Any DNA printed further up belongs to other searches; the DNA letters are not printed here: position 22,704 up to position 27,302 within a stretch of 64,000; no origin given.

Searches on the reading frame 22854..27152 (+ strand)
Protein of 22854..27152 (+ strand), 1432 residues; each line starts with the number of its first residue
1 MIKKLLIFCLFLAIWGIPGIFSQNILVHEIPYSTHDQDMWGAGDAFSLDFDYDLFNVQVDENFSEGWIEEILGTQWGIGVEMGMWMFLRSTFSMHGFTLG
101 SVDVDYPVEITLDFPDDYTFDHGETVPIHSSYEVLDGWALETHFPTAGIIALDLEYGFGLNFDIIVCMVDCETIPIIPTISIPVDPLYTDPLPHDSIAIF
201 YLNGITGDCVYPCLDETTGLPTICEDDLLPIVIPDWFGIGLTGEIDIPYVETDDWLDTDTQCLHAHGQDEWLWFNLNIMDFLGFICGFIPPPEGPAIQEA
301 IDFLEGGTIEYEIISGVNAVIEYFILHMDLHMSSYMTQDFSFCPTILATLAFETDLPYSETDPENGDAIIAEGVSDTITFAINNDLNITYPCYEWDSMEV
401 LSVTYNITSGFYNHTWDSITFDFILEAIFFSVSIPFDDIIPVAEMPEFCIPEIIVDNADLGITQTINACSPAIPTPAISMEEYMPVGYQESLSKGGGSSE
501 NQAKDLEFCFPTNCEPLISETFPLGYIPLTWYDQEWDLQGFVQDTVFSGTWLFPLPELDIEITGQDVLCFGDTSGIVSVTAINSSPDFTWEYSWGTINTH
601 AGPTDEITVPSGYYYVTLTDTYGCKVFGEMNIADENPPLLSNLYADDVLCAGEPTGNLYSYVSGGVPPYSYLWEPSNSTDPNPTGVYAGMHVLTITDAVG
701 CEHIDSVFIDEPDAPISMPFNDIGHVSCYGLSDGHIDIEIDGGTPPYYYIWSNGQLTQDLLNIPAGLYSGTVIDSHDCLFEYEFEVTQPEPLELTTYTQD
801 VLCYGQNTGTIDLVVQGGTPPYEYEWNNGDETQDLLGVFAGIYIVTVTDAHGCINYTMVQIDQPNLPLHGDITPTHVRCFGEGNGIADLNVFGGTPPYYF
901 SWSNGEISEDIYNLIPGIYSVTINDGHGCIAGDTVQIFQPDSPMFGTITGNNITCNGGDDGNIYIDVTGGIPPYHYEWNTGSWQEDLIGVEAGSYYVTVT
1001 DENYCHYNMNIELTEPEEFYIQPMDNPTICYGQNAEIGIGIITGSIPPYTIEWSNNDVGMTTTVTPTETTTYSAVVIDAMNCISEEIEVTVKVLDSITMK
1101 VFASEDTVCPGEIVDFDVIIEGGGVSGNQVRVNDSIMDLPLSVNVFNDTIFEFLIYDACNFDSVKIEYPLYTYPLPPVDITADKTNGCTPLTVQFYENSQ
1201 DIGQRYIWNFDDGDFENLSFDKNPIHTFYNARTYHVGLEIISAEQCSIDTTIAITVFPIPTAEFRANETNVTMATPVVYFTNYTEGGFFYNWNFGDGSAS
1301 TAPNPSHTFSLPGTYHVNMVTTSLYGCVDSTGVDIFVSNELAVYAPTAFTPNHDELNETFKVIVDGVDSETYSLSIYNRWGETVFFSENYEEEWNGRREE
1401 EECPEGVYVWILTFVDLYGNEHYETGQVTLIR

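Call 30: search_protein_families(library=pfam, proteins=[window:22854-27152:+])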
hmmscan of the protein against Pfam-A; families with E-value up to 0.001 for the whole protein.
window:22854-27152:+ (1432 aa): 4 families
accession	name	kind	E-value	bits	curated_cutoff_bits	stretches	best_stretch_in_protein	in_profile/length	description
PF13573.12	SprB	-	1.8e-51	171.9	28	5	796-830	2-36/37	SprB repeat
PF13585.12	CHU_C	-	2.4e-17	63.2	27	1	1345-1426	3-82/86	CHU_C Type IX secretion signal domain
PF18911.6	PKD_4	-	7e-17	61.7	27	2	1288-1332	35-79/85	PKD domain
PF00801.26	PKD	-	1.2e-09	38.5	23.5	1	1288-1322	30-66/80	PKD domain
